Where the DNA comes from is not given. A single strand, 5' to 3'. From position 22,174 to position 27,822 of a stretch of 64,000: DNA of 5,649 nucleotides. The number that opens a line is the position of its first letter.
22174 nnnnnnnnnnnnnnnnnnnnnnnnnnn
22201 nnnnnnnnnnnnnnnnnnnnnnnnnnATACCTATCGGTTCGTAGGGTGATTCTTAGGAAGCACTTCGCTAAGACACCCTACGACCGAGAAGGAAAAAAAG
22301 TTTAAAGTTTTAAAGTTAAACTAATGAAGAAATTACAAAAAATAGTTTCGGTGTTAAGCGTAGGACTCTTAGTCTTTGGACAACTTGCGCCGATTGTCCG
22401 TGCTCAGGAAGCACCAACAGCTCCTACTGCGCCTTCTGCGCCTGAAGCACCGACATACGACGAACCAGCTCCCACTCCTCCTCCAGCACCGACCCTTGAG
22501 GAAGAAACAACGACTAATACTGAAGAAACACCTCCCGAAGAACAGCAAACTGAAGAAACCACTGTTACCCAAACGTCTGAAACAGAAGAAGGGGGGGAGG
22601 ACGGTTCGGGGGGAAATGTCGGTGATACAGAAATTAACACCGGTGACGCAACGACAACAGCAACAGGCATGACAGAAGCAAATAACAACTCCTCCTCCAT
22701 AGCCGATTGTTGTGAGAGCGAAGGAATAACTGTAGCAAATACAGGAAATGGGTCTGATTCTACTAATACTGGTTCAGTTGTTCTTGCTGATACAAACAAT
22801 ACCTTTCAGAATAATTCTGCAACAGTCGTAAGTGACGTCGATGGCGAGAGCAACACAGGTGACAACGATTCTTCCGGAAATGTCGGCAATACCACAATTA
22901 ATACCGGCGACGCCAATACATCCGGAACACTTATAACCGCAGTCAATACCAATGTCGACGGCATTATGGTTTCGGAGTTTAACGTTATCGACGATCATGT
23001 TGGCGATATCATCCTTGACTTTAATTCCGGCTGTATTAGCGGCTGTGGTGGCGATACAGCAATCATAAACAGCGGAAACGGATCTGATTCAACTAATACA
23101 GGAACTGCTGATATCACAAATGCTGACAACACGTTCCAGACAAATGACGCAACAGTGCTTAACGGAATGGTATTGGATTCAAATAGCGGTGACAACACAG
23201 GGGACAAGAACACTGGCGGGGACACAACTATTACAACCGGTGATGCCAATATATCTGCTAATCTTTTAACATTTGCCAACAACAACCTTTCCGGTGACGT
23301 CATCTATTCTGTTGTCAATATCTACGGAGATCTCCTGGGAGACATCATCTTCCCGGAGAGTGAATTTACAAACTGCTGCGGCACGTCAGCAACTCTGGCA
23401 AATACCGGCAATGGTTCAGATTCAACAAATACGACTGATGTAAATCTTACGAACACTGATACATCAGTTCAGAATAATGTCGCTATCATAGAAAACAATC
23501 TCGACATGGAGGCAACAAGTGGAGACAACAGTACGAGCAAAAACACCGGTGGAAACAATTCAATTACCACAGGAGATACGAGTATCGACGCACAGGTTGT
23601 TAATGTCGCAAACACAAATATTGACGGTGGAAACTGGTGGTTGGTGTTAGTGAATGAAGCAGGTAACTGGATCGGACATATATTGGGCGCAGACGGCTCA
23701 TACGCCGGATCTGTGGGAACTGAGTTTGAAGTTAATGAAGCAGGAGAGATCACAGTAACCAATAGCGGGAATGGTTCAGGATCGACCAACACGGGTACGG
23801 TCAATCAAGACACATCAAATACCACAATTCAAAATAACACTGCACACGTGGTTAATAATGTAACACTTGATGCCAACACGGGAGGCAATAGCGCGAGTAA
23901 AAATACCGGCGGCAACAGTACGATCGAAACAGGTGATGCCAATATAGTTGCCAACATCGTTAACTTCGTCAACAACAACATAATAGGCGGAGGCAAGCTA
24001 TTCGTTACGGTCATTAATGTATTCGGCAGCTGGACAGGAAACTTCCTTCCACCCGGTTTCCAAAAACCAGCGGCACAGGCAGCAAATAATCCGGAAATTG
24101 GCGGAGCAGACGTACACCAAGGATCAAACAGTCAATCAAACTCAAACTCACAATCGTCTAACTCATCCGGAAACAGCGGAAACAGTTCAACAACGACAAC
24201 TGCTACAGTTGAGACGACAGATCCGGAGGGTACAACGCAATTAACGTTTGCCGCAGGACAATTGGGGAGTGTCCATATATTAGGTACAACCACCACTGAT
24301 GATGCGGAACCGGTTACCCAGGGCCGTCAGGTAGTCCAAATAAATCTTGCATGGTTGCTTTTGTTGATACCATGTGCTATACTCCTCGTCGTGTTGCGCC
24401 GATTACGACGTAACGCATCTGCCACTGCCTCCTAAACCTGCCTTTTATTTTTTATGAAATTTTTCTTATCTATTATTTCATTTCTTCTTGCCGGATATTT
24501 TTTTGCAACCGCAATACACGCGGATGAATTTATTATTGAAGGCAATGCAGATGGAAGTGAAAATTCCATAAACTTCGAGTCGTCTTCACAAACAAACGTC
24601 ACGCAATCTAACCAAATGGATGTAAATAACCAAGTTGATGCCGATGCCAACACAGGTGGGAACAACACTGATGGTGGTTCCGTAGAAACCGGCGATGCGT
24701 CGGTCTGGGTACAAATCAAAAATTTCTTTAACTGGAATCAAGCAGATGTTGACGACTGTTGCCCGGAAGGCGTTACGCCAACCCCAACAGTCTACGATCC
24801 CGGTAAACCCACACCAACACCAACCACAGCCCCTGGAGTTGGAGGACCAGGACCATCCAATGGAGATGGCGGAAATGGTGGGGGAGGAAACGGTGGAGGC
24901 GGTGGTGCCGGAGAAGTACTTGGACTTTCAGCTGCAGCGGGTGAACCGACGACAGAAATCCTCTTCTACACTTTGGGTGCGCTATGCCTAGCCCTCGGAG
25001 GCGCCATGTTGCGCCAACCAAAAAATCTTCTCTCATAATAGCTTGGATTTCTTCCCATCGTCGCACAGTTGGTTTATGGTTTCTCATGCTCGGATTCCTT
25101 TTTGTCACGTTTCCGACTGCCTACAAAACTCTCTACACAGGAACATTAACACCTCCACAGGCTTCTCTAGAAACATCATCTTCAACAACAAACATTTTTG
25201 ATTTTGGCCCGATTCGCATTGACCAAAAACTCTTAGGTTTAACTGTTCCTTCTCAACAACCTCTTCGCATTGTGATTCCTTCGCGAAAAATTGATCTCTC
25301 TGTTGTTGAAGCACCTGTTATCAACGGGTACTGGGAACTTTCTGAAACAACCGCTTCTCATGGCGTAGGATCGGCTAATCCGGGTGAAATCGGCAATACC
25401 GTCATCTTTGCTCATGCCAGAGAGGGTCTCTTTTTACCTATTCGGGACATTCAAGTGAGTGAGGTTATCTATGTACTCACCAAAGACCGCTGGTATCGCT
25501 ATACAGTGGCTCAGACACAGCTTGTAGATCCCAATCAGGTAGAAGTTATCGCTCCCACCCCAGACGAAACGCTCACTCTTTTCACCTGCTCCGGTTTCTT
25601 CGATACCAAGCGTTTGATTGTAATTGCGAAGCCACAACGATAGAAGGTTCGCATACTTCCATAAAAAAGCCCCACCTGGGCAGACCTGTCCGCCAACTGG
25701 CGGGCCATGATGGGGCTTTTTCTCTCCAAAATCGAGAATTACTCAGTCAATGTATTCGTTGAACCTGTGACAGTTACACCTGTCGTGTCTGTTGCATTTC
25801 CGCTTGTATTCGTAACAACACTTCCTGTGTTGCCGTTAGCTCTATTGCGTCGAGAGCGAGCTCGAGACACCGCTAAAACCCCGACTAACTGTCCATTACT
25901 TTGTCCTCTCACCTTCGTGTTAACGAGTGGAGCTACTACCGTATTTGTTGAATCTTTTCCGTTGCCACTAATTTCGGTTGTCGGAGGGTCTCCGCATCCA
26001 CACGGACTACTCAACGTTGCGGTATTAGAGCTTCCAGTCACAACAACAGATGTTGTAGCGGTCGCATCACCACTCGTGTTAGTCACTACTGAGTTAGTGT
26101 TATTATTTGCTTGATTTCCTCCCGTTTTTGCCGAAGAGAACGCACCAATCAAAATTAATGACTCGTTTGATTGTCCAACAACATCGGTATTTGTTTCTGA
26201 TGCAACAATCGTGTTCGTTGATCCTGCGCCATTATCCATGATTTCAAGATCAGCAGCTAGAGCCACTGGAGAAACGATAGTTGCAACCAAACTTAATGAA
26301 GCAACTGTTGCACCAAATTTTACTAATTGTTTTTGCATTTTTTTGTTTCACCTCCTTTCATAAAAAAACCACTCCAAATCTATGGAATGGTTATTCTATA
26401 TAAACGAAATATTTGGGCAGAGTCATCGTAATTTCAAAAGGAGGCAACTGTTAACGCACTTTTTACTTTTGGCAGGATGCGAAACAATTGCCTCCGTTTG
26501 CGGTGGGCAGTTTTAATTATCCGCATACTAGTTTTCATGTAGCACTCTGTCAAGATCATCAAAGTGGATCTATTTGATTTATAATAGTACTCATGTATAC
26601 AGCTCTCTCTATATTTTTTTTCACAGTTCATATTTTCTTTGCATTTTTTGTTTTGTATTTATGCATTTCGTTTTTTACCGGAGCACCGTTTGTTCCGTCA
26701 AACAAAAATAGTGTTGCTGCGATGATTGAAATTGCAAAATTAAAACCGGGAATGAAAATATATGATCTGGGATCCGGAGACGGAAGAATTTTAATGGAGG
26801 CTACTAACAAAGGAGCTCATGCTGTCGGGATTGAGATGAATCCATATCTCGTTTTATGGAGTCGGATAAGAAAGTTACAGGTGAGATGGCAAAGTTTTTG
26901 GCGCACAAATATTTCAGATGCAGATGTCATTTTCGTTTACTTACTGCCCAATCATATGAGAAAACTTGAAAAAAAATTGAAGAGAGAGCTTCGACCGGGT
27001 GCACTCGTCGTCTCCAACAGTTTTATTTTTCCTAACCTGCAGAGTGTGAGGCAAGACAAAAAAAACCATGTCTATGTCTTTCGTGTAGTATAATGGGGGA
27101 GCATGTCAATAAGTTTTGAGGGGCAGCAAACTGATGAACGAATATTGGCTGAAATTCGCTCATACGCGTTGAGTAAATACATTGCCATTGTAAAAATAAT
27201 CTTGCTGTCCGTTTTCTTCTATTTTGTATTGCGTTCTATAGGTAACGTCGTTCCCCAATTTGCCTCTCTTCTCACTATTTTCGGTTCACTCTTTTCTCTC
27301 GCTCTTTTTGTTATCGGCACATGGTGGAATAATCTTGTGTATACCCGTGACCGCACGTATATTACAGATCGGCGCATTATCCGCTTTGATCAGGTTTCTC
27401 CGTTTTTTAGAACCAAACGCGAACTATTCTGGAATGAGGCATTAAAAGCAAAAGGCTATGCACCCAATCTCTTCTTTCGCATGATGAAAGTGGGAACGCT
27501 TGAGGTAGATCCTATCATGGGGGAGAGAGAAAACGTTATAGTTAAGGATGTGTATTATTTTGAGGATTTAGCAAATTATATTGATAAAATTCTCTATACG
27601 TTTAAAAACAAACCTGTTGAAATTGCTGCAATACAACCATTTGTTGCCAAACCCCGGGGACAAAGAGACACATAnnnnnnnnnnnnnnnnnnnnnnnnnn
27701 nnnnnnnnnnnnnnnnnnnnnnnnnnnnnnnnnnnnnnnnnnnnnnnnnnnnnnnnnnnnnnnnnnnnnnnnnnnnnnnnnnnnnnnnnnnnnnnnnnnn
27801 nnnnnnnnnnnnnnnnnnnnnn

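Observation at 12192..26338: Sortase-dependent cell-surface island: 1840-aa LPXTG fibre protein, four paralogous NTG/TGDA-repeat secreted proteins with CC motifs, and two sortases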

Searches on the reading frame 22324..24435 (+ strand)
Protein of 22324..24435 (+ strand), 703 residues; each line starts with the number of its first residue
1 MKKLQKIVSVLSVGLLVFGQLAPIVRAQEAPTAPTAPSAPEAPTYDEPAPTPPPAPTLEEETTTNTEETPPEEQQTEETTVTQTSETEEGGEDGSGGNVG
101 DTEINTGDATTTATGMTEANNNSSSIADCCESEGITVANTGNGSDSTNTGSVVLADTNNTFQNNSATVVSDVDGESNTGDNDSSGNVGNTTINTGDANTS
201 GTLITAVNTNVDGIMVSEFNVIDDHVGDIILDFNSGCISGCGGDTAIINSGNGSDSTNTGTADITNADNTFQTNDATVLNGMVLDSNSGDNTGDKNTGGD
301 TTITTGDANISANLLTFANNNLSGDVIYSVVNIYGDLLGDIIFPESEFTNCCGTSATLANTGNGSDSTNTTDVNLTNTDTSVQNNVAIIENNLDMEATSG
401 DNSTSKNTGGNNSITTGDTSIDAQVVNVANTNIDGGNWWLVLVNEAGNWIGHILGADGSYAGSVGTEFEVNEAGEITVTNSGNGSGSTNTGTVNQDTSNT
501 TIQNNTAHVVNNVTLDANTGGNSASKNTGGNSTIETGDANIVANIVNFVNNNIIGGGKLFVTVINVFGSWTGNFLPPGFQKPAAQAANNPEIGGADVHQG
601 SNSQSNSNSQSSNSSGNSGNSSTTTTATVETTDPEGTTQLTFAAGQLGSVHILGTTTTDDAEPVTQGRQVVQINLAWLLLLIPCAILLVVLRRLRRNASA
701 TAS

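Call 3: search_protein_families(library=pfam, proteins=[window:22324-24435:+], max_evalue=0.01)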
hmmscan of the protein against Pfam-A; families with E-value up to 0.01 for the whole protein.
window:22324-24435:+ (703 aa): 0 families

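Call 4: search_protein_families(library=ncbifam, proteins=[window:22324-24435:+], max_evalue=0.01)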
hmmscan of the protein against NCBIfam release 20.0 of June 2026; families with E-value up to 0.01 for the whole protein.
window:22324-24435:+ (703 aa): 0 families

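Call 64: predict_structure(alignment_id=A5)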
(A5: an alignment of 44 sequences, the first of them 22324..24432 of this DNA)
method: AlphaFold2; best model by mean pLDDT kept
length: 703 residues; sequences in the alignment: 44
mean_pLDDT: 64.2   pTM: 0.57
mean pLDDT of the five models: 64.2, 63.1, 61.2, 59.5, 54.8
residues with pLDDT >= 90: 125; 70-90: 180; 50-70: 173; < 50: 225
segments of 3 or more residues with pLDDT < 50: 22-27, 44-49, 55-86, 124-134, 146-157, 234-245, 350-358, 447-449, 451-472, 474-478, 585-665
pLDDT, mean of each block of 10 residues (from residue 1): 69 69 46 58 46 42 38 38 49 84 88 72 44 48 48 49 72 88 94 91 77 65 75 46 47 53 56 80 95 95 95 86 73 81 63 45 55 58 78 94 93 94 82 68 58 41 28 46 56 59 80 96 95 96 88 69 82 71 47 35 29 28 28 32 31 36 48 70 85 78 52
secondary structure, 60 per line:
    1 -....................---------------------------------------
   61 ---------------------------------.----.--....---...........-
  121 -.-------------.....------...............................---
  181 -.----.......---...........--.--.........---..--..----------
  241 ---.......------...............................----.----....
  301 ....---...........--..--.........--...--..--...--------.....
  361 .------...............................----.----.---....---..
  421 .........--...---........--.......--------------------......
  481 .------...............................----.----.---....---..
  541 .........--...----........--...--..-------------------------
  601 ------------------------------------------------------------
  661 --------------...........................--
elements in order (helices of 4 or more, strands of 3 or more residues): H2-21 E102-105 E109-119 E136-140 E147-177 E187-193 E197-207 E213-221 E244-250 E257-287 E297-304 E308-318 E325-333 E336-338 E356-361 E368-398 E412-415 E419-429 E432-434 E438-445 E448-454 E475-481 E488-518 E532-535 E539-549 E552-554 E559-566 E569-571 H675-701

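Call 76: fold_search(model_id=the predicted structure, library=pdb)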
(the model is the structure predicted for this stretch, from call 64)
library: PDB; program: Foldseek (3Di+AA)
matches with E <= 10: 3; with E <= 0.001: 0
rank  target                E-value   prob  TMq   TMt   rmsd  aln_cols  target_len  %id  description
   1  9nqd_0                8.9e-01  0.01  0.03  0.07  32.1       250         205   11  Structure of Pseudomonas FapC Biofilm-Forming Functional Amyloid (released 2025-06-25)
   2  5olq_C                6.3e+00  0.00  0.03  0.04  33.3       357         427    9  Rhamnogalacturonan lyase (released 2017-11-29)
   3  4qrk                  9.8e+00  0.00  0.05  0.10  26.8       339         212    8  Crystal structure of a putative cell adhesion protein (CLOSPO_03726) from Clostridium sporogenes ATCC 15579 at 1.95 A re (released 2014-07-23)

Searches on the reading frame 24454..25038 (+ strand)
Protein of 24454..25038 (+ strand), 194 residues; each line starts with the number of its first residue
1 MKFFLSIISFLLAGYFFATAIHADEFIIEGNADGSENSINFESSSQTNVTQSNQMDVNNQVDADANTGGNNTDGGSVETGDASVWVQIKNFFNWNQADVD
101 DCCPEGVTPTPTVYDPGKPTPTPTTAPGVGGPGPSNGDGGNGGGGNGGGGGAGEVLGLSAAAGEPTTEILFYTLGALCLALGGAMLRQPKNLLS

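Call 3: search_protein_families(library=pfam, proteins=[window:24454-25038:+], max_evalue=0.01)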
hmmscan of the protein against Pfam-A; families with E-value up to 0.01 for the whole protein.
window:24454-25038:+ (194 aa): 0 families

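Call 4: search_protein_families(library=ncbifam, proteins=[window:24454-25038:+], max_evalue=0.01)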
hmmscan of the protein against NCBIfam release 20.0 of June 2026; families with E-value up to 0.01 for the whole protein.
window:24454-25038:+ (194 aa): 0 families

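Call 92: find_homologous_proteins(query=window:24454-25035:+)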
Query window:24454-25035:+ (194 aa): 20 proteins with E <= 0.001 among 444 candidates.
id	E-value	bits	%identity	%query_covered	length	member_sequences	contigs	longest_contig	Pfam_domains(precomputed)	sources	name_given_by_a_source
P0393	3.0e-124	430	100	100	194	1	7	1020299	-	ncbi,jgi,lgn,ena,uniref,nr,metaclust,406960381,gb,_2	ncbi:MAG: hypothetical protein ACD_36C00072G0002 [uncultured bacterium]|uniref:Gram-positive cocci s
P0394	1.7e-69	251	65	96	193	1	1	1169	-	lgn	-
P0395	4.5e-66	240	64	97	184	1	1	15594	-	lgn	-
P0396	1.6e-60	222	64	88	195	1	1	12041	-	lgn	-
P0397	1.7e-49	186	49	99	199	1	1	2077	-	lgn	-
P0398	6.5e-49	184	56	96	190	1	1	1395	-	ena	-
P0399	2.4e-46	176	50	98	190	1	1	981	-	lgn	-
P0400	6.2e-45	171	49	100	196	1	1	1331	-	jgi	jgi:hypothetical protein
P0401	1.4e-44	170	54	96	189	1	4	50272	-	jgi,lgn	jgi:uncharacterized membrane protein YgcG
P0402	1.6e-40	157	48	100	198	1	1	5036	-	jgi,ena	-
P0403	2.3e-37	146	47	99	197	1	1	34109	-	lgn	-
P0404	4.3e-37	145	46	92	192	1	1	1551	-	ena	-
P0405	7.1e-36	141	47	90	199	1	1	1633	-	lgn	-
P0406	3.5e-27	113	38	97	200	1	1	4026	-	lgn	-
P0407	2.7e-26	110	43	56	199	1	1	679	-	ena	-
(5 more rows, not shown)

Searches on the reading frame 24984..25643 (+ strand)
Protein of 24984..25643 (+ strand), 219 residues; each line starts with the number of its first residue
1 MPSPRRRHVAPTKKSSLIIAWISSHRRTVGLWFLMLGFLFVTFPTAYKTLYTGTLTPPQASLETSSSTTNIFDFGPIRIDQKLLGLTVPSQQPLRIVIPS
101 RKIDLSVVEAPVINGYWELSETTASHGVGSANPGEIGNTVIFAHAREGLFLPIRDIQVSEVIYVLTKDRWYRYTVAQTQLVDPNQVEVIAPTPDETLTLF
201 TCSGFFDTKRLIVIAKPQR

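Call 3: search_protein_families(library=pfam, proteins=[window:24984-25643:+], max_evalue=0.01)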
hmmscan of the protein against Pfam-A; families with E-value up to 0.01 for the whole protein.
window:24984-25643:+ (219 aa): 1 family
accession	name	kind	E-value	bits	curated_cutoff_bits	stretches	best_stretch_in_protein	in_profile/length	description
PF04203.18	Sortase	-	9.2e-23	80.8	26.6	1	96-217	1-124/125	Sortase domain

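Call 4: search_protein_families(library=ncbifam, proteins=[window:24984-25643:+], max_evalue=0.01)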
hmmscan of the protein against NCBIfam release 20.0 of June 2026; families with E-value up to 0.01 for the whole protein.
window:24984-25643:+ (219 aa): 7 families
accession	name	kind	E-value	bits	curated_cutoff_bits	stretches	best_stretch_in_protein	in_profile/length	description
NF033747.1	class_E_sortase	subfamily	6.8e-15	55.5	160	1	109-216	84-204/211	class E sortase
NF033746.1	class_D_sortase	subfamily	1.7e-11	44.1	165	1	111-205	23-117/135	class D sortase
NF058671.1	sortase_SrtD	exception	2.8e-11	43.4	140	1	124-205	87-171/187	class D sortase, LPxTATN-specific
TIGR01076.1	sortase_fam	subfamily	4.8e-10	39.4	39.35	1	108-216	10-126/136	sortase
NF033745.1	class_C_sortase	subfamily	1.2e-08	35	160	1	134-215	132-218/220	class C sortase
TIGR03784.1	marine_sortase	equivalog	1.3e-08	34.6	158.25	1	125-205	79-159/174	class GN sortase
NF033748.1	class_F_sortase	subfamily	2.3e-06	27.3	166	1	88-209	6-140/155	class F sortase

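Call 78: search_solved_structures(query=window:24984-25640:+, max_evalue=0.001)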
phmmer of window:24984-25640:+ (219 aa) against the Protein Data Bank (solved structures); distinct sequences matched with E-value up to 0.001: 27.
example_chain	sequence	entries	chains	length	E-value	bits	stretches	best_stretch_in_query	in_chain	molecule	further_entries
5utt_A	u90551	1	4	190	1.4e-08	37.8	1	116-196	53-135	Sortase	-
5hu4_A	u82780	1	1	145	8.9e-08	35.2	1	146-215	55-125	Cysteine protease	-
3rcc_A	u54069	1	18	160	4e-07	33.1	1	145-216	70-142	Sortase SrtA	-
7s56_A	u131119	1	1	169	4.6e-07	32.9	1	145-216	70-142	Class A sortase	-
7s54_A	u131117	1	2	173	6.1e-06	29.2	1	145-213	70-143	Class A sortase, sortase A chimera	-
4tqx_A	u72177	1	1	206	8.3e-06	28.8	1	64-213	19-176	Sortase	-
9iok_A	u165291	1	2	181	3.8e-05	26.6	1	120-194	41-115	Peptidase C60, sortase A and B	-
9m5j_B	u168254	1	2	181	4.2e-05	26.5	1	117-194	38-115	Peptidase C60, sortase A and B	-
9m4u_B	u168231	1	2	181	4.3e-05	26.4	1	121-194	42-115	Peptidase C60, sortase A and B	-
9iv0_A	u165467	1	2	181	4.3e-05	26.4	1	122-194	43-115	Peptidase C60, sortase A and B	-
9m5i_B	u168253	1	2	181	4.8e-05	26.3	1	122-194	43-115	Peptidase C60, sortase A and B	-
9m2n_A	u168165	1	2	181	6.3e-05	25.9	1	117-194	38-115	Peptidase C60, sortase A and B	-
9j0t_A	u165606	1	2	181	6.5e-05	25.8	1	120-194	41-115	Peptidase C60, sortase A and B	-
5k9a_A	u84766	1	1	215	6.9e-05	25.8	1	95-214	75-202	Putative fimbrial associated sortase-like protein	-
9m6n_B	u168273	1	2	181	7.3e-05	25.7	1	121-194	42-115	Peptidase C60, sortase A and B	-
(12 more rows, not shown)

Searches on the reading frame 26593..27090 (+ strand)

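Call 94: search_protein_families(library=pfam, proteins=[window:26593-27090:+], max_evalue=0.05)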
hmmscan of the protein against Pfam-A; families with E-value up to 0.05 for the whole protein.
window:26593-27090:+ (166 aa): 8 families
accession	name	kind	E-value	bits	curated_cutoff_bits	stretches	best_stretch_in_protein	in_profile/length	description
PF13847.12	Methyltransf_31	-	2.5e-05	24.4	27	1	51-109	2-65/145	Methyltransferase domain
PF01135.25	PCMT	-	0.00038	20.7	20.3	1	36-91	57-115/210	Protein-L-isoaspartate(D-aspartate) O-methyltransferase (PCMT)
PF08123.19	DOT1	-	0.00043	20.3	23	1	38-83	28-75/205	Histone methylation protein DOT1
PF02353.26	CMAS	-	0.00093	19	27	1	39-82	49-93/273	Mycolic acid cyclopropane synthetase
PF08241.18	Methyltransf_11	-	0.0061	17.6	21.2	1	58-139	2-93/95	Methyltransferase domain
PF13489.12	Methyltransf_23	-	0.013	15.7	27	1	48-137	18-112/164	Methyltransferase domain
PF07021.18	MetW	-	0.013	15.6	21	1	49-86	10-48/193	Methionine biosynthesis protein MetW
PF13649.12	Methyltransf_25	-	0.014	16.5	27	1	56-135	1-95/97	Methyltransferase domain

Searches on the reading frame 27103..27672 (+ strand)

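Call 94: search_protein_families(library=pfam, proteins=[window:27103-27672:+], max_evalue=0.05)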
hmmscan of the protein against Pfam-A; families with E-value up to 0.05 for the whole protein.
window:27103-27672:+ (190 aa): 1 family
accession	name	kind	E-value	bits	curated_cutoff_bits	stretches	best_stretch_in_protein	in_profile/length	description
PF24431.1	DUF7554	-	0.0042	17.8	25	1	30-71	10-51/60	Family of unknown function (DUF7554)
